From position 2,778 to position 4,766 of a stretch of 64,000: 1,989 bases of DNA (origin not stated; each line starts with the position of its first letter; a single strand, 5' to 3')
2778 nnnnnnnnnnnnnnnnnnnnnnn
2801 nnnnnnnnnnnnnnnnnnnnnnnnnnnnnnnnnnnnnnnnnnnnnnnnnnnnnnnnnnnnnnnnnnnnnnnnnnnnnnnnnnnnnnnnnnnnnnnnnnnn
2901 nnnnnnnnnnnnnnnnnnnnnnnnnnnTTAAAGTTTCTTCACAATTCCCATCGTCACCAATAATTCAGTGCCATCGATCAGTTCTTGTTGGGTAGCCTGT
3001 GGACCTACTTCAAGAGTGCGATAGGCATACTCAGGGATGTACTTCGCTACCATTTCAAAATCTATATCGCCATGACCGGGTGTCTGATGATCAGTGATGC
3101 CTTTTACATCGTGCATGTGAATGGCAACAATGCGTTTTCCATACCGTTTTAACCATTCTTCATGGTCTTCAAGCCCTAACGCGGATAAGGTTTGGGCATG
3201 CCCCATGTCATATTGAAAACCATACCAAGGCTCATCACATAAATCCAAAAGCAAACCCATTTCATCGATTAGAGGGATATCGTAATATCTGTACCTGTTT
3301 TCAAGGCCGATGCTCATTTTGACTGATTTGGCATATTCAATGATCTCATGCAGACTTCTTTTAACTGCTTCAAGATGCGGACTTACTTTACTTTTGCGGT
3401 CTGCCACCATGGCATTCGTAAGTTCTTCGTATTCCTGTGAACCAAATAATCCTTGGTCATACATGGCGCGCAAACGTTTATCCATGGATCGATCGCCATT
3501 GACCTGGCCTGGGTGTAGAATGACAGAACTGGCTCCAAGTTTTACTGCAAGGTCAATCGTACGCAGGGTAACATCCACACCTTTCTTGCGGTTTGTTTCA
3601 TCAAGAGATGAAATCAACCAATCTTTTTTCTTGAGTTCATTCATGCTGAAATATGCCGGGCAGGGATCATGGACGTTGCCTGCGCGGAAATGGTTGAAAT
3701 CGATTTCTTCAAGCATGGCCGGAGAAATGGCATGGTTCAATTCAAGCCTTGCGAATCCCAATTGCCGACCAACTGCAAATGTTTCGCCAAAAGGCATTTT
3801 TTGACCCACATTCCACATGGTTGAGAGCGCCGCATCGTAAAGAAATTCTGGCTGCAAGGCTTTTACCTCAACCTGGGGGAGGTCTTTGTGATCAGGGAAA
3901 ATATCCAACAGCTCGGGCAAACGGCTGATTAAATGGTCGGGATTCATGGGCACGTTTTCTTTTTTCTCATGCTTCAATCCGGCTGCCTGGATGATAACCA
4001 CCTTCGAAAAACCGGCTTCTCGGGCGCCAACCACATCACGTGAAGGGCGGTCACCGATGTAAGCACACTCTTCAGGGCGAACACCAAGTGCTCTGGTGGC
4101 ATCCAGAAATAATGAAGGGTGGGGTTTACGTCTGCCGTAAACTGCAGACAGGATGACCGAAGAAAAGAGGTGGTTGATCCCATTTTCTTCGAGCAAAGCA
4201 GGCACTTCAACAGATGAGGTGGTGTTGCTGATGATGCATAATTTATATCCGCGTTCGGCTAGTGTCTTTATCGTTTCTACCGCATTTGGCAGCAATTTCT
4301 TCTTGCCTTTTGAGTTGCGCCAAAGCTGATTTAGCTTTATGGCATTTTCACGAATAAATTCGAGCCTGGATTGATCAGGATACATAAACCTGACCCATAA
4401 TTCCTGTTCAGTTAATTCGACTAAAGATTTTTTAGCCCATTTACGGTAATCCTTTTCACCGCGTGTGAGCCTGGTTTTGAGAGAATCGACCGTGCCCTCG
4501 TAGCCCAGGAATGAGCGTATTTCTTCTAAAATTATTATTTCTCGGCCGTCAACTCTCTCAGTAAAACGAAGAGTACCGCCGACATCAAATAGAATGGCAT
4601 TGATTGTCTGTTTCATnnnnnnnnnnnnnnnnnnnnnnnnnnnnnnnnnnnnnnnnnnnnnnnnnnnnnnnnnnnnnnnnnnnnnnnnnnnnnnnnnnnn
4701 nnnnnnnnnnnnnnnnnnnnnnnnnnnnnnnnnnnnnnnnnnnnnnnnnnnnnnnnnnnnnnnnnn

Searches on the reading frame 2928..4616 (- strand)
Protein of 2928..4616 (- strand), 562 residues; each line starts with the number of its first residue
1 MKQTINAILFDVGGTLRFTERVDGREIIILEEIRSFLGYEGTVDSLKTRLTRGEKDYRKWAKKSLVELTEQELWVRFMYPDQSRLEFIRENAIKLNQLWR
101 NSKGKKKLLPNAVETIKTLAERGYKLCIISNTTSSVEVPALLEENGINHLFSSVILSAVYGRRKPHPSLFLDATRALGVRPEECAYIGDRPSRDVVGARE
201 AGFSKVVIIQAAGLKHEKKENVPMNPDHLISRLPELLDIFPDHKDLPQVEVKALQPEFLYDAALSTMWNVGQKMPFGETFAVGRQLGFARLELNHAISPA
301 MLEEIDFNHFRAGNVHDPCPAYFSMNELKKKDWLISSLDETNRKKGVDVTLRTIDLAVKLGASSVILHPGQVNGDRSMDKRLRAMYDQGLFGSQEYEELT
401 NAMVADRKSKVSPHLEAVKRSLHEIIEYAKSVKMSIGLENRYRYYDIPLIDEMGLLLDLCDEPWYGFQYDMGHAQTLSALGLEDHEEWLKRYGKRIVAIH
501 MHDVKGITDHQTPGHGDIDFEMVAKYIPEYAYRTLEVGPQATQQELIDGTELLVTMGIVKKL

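Call 10: search_protein_families(library=pfam, proteins=[window:2928-4616:-], max_evalue=0.0001)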
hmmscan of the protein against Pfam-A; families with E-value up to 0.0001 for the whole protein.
window:2928-4616:- (562 aa): 4 families
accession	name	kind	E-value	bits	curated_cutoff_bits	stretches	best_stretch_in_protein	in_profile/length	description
PF00702.32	Hydrolase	-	1.1e-24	88.4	26.4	1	5-202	1-191/191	haloacid dehalogenase-like hydrolase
PF13419.12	HAD_2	-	2.2e-20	74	23.8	1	56-205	28-175/178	Haloacid dehalogenase-like hydrolase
PF01261.30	AP_endonuc_2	-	4.1e-20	73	31.1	1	333-534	53-223/249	Xylose isomerase-like TIM barrel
PF13242.12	Hydrolase_like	-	1.1e-11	44.9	22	1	162-235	2-74/75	HAD-hyrolase-like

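Call 27: search_protein_families(library=ncbifam, proteins=[window:2928-4616:-], max_evalue=1e-8)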
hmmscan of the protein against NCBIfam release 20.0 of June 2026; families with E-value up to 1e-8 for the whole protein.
window:2928-4616:- (562 aa): 19 families
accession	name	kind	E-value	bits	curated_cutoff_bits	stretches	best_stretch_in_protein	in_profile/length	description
TIGR02253.1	CTE7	subfamily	3.5e-30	105.4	169.75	1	5-237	2-221/221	TIGR02253 family HAD-type hydrolase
TIGR02252.1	DREG-2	subfamily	1.4e-19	70.7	155.2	1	97-204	93-200/203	HAD hydrolase, REG-2-like, family IA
NF009695.0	PRK13222.1-2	equivalog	5.6e-17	62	225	1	101-240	88-222/226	phosphoglycolate phosphatase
TIGR02254.1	YjjG_YfnB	equivalog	5.9e-16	58.6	159.9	1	91-240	80-223/223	YjjG family noncanonical pyrimidine nucleotidase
NF053830.1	RUBPPhHalo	equivalog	1.1e-15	57.9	330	1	99-239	95-233/234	ribulose-1,5-bisphosphate 5-phosphatase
NF009804.0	PRK13288.1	equivalog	4.5e-15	55.7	218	1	4-242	2-212/215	pyrophosphatase PpaX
TIGR01449.2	PGP_bact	equivalog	3.7e-13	49.5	180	1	94-237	71-210/213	phosphoglycolate phosphatase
TIGR01662.1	HAD-SF-IIIA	subfamily_domain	2.1e-12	47.4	44.6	1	101-207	19-137/141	HAD-IIIA family hydrolase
TIGR01668.1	YqeG_hyp_ppase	hypoth_equivalog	3.4e-12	46.2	89.1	1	105-209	41-136/170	YqeG family HAD IIIA-type phosphatase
TIGR01428.1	HAD_type_II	equivalog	6.1e-12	46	125.4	1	110-208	94-190/197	haloacid dehalogenase type II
TIGR01454.1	AHBA_synth_RP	hypoth_equivalog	6.1e-12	45.6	246.65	1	104-239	72-202/205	AHBA synthesis associated protein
NF009697.0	PRK13222.1-4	equivalog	1.1e-11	44.6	327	1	104-208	91-193/232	phosphoglycolate phosphatase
TIGR02247.1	HAD-1A3-hyp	subfamily_domain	1.1e-10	41.6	125.4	1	4-191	1-179/211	epoxide hydrolase N-terminal domain-like phosphatase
TIGR02009.1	PGMB-YQAB-SF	subfamily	2.2e-10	41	153.35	1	98-207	82-185/186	beta-phosphoglucomutase family hydrolase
TIGR01549.1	HAD-SF-IA-v1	subfamily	3.7e-10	40.4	23.3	1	92-202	48-149/149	HAD-IA family hydrolase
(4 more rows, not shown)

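Call 72: search_solved_structures(query=window:2928-4616:-, max_evalue=0.001)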
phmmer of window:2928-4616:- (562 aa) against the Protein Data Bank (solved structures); distinct sequences matched with E-value up to 0.001: 46.
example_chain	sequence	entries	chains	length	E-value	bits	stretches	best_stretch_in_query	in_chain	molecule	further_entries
6q7q_A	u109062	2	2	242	3.3e-14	55.8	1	5-239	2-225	OE1.3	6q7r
6q7p_A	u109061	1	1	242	3.6e-14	55.6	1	5-239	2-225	OE1.2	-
3u26_A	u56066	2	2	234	5.2e-14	55.1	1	5-239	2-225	PF00702 domain protein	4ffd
6q7n_A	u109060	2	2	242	5.3e-14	55.1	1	5-239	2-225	BH32 | OE1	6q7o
6z1k_A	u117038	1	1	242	2.1e-13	53.1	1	90-239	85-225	BH32.6 protein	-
1x42_A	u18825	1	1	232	4.6e-13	52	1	5-239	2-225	hypothetical protein PH0459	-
7o1d_A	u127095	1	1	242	5.7e-13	51.7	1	101-239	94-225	BH32.7 protein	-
8bp1_A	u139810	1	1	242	6.6e-13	51.5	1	102-239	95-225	BHMeHis1.0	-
2hoq_A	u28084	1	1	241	4.3e-12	48.8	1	108-240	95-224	Putative HAD-hydrolase PH1655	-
9ful_A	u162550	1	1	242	7.9e-12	47.9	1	106-239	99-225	Chain A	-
9fug_A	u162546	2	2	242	8.3e-12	47.9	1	106-239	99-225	SNAr1.3 (K39A) | Chain A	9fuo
6z1l_A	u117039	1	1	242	1.1e-10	44.1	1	104-239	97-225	BH32.12 protein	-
9eqd_A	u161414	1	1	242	2.4e-10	43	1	106-239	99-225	CT1.5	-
8bp0_A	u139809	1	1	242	2.6e-10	42.9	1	107-218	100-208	BHMeHis1.8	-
9r2d_A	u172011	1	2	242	3.1e-10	42.6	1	107-218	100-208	Crystal structure of ASB1.3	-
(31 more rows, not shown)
